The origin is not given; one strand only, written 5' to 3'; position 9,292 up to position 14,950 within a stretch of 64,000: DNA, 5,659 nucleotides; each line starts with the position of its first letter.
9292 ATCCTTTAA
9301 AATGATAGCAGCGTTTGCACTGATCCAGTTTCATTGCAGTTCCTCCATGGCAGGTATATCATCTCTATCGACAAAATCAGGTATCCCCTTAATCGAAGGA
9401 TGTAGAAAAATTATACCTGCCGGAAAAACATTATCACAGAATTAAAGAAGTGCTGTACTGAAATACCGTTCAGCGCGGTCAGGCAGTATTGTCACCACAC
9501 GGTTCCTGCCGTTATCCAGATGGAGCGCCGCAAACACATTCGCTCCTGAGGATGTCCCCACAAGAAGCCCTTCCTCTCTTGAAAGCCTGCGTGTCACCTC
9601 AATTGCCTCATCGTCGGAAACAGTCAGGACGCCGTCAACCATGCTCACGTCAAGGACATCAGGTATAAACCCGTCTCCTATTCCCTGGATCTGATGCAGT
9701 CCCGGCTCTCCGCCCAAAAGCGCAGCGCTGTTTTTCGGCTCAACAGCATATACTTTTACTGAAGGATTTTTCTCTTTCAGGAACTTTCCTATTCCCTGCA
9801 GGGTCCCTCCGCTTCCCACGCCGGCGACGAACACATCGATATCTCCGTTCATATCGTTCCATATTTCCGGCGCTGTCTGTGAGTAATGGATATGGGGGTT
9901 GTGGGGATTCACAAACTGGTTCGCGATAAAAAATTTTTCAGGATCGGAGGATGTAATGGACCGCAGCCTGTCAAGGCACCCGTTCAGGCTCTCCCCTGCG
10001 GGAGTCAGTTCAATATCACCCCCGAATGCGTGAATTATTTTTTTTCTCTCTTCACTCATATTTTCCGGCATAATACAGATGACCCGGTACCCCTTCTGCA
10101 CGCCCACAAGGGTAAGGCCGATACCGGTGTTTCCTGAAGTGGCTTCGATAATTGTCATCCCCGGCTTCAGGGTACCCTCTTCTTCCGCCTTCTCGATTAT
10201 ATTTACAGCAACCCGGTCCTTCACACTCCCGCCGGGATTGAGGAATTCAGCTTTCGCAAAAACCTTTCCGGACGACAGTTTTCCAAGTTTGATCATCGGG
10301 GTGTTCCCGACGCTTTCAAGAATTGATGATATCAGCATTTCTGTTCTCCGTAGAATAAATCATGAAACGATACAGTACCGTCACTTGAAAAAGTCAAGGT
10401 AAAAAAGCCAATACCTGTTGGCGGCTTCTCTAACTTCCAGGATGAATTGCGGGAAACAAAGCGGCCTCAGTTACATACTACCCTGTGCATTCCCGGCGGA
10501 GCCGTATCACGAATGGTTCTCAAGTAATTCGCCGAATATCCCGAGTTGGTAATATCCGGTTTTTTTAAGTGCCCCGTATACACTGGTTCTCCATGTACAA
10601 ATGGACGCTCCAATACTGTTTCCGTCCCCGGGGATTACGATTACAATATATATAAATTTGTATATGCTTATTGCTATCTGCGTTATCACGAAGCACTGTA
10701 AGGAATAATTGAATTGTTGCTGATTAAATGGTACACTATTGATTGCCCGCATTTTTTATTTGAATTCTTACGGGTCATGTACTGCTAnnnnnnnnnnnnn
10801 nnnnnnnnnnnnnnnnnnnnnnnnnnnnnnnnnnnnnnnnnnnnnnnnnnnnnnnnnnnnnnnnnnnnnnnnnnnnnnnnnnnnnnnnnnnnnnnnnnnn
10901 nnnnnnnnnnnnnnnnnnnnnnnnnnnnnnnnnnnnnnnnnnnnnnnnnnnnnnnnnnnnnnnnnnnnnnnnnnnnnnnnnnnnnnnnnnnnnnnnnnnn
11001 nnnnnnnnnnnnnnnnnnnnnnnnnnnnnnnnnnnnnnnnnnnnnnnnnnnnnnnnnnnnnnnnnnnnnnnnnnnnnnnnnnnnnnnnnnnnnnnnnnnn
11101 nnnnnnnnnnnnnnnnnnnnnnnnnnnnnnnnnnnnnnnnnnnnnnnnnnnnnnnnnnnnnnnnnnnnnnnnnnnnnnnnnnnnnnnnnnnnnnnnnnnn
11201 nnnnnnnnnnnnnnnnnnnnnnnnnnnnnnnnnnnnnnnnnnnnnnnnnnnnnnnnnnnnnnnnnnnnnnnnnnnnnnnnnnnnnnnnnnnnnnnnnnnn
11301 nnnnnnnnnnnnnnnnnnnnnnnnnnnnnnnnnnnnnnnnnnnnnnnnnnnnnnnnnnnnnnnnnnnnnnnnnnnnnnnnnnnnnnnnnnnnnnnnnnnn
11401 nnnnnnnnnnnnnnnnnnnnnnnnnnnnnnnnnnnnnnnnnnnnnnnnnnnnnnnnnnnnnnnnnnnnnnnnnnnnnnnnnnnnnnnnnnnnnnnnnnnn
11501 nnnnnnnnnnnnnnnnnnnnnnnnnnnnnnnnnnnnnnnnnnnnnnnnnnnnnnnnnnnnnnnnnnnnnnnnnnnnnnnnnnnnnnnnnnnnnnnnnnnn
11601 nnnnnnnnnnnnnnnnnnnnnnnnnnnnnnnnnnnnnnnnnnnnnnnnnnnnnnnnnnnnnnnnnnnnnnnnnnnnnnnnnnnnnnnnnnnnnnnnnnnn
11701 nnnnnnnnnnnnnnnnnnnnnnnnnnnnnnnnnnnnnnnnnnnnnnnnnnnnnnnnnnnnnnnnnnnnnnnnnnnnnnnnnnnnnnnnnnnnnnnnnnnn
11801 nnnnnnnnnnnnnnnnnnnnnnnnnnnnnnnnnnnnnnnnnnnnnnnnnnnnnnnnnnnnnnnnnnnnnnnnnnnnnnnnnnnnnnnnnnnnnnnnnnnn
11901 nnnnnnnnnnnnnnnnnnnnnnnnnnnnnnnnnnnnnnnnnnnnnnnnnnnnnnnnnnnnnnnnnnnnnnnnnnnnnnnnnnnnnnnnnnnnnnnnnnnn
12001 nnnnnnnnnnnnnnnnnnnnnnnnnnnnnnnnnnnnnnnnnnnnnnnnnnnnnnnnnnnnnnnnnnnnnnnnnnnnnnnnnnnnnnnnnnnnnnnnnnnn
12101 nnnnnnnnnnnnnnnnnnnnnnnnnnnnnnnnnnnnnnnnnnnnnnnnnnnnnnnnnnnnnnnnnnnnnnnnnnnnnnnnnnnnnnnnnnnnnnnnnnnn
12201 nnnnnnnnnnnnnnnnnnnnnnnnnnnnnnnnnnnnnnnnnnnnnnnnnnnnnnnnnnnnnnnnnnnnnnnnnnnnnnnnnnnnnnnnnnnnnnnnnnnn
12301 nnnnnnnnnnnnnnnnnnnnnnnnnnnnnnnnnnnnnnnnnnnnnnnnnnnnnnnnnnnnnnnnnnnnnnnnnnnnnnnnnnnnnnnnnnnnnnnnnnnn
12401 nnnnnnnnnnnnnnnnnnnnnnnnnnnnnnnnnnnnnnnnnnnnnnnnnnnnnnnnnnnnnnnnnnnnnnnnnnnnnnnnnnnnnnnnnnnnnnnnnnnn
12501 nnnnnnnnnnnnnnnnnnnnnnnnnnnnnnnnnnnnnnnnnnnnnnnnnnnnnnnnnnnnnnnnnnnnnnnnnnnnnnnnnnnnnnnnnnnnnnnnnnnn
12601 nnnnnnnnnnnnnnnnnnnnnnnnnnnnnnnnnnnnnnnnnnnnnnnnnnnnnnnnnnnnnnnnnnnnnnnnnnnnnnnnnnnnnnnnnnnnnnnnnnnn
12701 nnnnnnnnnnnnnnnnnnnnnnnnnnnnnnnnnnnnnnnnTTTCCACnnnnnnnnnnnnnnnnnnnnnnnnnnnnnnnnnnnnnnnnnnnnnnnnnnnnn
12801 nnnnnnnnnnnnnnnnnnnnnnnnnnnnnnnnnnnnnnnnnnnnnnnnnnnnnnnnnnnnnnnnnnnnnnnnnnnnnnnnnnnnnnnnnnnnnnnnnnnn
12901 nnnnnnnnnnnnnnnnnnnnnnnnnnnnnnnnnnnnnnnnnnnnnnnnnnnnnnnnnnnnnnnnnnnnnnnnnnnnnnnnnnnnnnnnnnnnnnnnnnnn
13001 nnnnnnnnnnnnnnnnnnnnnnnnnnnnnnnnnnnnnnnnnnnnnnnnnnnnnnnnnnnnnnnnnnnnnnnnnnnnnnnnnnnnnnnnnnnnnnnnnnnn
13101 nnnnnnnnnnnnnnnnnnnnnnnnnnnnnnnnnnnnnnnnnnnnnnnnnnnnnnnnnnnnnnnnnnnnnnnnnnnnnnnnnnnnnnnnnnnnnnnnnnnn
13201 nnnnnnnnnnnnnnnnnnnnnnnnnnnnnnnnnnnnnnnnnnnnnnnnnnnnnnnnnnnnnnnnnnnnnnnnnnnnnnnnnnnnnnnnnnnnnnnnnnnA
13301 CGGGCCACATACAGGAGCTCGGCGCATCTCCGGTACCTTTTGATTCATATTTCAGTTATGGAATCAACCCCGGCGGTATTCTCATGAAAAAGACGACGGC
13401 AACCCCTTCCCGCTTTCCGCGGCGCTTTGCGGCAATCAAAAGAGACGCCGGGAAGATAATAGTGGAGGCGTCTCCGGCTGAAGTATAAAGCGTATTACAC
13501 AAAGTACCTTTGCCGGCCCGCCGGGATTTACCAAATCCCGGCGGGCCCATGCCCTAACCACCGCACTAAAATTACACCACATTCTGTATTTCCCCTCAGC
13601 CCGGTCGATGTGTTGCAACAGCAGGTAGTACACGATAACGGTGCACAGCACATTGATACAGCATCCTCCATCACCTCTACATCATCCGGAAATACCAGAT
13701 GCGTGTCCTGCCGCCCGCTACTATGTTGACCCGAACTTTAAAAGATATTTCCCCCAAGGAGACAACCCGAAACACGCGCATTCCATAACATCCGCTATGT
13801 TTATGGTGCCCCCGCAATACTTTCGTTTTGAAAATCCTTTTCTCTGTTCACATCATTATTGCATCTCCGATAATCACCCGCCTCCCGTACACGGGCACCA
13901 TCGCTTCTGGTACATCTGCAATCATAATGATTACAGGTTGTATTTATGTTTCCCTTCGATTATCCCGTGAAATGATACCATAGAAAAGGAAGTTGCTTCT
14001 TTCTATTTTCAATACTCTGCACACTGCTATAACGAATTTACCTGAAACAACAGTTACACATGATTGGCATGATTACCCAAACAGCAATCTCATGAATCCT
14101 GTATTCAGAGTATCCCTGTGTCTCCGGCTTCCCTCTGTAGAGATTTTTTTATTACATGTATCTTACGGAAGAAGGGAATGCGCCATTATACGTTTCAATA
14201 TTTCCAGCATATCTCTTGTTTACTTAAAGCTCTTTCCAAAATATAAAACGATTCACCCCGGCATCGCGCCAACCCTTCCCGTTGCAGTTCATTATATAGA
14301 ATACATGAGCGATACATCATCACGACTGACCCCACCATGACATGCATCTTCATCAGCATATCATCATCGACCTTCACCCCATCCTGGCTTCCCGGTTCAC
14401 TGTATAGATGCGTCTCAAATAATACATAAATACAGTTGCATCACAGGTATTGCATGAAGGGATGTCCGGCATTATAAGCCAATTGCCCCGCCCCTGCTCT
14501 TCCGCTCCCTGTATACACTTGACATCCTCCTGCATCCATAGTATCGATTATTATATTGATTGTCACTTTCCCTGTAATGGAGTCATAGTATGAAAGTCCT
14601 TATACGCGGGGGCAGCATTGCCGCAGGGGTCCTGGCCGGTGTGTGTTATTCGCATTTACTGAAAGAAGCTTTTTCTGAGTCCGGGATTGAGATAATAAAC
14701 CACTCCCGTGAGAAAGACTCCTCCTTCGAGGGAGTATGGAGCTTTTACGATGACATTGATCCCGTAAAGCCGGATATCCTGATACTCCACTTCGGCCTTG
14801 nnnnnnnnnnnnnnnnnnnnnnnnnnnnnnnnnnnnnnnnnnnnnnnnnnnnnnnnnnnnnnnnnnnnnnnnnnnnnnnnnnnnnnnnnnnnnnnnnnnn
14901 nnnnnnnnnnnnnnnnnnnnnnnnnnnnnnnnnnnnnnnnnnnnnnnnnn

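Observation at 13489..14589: A 1.1-kb ORF-free, compositionally unusual gap between rsmG and the SGNH gene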

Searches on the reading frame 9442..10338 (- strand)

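Call 12: search_protein_families(library=pfam, proteins=[window:9442-10338:-], max_evalue=0.01)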
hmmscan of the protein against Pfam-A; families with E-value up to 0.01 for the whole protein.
window:9442-10338:- (298 aa): 1 family
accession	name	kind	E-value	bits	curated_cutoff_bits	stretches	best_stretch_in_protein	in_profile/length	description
PF00291.31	PALP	-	1.1e-73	248.5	35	1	7-287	2-295/295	Pyridoxal-phosphate dependent enzyme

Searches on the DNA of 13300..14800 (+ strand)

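Call 8: search_rna_families(source=window, start=13300, end=14800, threshold=evalue, max_evalue=10)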
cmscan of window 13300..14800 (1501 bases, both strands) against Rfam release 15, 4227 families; matches with E-value up to 10: 4.
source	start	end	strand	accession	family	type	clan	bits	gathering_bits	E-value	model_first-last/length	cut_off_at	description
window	13515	13547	-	RF02749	Ncrwmel02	Gene; sRNA;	-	12.7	290.8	3.6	27-57/251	no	Wolbachia sRNA mel02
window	13515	13547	-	RF02357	RNaseP-T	Gene; ribozyme;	CL00002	12.6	60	6.6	1-208/208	no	RNaseP truncated form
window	14304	14371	-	RF01133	sR3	Gene; snRNA; snoRNA; CD-box;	-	12.3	41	3.2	1-55/55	no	Small nucleolar RNA sR3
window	13481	13568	-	RF02690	BTH_s1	Gene; sRNA;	-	11.9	74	6.2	1-205/205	no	Burkholderia sRNA 1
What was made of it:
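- On Rfam non-coding RNA families: In the local E-value scan, the best scores were 12-13 bits with E of 3 or more (call 8).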

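Call 25: search_dna_similar(query=window:13489-14589:+, collection=plasmids, mode=distant, max_evalue=0.01)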
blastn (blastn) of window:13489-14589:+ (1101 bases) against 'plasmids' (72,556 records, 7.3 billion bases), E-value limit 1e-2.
No match.

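Call 26: search_dna_similar(query=window:13489-14589:+, collection=phages, mode=distant, max_evalue=0.01)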
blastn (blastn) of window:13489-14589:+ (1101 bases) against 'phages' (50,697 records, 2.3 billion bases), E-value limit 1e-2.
No match.
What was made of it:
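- Tried and rejected: Plasmid and phage DNA searches: no match (calls 25, 26).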
